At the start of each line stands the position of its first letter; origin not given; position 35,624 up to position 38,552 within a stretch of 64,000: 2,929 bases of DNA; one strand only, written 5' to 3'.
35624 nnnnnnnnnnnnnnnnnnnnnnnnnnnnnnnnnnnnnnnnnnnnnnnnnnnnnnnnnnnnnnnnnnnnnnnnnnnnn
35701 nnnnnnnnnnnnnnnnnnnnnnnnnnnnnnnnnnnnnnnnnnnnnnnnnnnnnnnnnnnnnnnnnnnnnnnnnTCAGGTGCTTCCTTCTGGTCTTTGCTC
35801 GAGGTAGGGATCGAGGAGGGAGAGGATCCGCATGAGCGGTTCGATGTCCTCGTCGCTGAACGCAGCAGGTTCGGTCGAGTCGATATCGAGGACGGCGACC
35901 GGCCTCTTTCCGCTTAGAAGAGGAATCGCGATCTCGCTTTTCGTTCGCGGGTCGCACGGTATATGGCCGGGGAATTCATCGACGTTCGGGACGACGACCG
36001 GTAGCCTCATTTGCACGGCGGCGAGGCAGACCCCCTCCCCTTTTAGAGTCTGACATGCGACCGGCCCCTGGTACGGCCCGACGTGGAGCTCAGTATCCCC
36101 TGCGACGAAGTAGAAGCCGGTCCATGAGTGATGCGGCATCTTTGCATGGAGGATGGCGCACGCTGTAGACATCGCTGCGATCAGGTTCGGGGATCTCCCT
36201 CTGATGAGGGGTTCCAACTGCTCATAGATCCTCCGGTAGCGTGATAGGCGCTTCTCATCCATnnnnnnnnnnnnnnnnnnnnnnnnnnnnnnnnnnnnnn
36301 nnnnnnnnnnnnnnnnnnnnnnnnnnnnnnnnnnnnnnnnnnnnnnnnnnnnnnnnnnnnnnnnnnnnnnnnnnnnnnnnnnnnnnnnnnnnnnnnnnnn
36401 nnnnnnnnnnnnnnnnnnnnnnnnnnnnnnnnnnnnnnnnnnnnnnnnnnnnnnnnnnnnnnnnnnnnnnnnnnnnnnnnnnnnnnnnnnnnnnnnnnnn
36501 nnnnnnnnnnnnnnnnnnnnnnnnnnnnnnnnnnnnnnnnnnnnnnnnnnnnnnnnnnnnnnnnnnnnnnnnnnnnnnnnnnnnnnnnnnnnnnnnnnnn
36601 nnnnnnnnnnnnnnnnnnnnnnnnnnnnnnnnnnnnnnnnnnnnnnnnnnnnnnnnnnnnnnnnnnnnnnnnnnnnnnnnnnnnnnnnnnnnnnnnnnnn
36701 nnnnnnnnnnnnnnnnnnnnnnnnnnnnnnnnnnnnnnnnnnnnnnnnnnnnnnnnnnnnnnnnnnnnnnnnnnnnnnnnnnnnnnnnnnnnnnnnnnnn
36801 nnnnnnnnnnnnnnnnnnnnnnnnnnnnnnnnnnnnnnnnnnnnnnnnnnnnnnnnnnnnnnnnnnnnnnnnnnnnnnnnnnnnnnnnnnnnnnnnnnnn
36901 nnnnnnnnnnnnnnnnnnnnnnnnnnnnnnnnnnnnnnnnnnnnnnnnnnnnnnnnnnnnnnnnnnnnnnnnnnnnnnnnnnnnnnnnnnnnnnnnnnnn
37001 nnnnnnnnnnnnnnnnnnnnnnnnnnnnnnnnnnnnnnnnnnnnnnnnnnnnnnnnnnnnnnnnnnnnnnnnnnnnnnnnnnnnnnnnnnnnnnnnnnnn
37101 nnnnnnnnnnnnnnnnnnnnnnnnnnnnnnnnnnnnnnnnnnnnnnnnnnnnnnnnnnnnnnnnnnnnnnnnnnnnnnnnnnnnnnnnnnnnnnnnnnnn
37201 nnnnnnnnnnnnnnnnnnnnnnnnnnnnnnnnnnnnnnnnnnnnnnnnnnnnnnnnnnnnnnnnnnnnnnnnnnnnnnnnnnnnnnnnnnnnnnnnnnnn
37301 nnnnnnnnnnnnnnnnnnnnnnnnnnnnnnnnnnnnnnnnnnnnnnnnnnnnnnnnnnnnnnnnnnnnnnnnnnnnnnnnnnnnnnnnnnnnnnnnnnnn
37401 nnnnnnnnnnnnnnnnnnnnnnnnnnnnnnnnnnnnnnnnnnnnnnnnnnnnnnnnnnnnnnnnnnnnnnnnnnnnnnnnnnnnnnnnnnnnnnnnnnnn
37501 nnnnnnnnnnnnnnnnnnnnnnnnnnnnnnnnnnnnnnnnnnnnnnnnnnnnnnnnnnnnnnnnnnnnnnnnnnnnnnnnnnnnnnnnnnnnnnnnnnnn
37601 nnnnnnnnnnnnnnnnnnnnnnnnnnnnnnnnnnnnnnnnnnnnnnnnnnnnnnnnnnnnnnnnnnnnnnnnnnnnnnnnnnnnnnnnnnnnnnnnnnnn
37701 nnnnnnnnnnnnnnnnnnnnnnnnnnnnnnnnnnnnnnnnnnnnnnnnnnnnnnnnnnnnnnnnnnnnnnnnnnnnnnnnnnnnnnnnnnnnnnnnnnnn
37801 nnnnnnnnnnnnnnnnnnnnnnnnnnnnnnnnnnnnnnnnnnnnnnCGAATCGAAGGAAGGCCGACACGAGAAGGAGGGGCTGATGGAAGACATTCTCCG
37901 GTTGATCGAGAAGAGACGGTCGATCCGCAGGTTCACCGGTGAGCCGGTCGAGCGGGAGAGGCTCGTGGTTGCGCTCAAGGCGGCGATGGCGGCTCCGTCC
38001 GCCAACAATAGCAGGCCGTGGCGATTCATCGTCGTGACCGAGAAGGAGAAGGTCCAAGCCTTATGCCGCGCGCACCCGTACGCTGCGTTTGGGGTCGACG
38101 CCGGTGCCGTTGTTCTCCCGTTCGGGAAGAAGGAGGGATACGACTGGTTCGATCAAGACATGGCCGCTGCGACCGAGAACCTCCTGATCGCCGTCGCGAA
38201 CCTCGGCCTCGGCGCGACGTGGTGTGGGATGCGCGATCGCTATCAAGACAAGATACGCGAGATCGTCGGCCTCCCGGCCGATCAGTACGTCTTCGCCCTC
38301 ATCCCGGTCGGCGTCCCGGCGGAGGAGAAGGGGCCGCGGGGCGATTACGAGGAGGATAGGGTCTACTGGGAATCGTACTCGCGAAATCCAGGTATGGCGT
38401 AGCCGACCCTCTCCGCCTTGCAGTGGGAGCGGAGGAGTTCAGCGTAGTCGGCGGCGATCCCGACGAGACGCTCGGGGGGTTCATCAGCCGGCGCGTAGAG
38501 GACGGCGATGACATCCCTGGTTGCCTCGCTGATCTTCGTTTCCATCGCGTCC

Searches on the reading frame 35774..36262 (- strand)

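Call 31: search_protein_families(library=pfam, proteins=[window:35774-36262:-], max_evalue=0.0001)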
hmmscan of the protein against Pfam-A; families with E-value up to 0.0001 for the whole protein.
window:35774-36262:- (162 aa): 2 families
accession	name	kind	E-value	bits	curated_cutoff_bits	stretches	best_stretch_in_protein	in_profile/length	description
PF13185.12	GAF_2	-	3e-09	37.6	28.6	1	51-148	26-129/136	GAF domain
PF01590.32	GAF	-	1.9e-07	32.1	22.4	1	46-143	28-122/133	GAF domain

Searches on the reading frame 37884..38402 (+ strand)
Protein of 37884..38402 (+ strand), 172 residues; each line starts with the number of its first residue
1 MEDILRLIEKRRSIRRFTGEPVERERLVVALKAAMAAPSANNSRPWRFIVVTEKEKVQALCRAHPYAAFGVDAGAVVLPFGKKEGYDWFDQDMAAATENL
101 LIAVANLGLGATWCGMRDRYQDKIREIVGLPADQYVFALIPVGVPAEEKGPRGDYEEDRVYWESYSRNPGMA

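Call 31: search_protein_families(library=pfam, proteins=[window:37884-38402:+], max_evalue=0.0001)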
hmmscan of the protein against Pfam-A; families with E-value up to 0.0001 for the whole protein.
window:37884-38402:+ (172 aa): 2 families
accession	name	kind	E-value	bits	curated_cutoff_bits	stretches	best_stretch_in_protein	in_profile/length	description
PF00881.29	Nitroreductase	-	4.2e-26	92.6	23.5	2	8-57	1-50/167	Nitroreductase family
PF14512.11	TM1586_NiRdase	-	4.8e-11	43.1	27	1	26-64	159-197/215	Putative TM nitroreductase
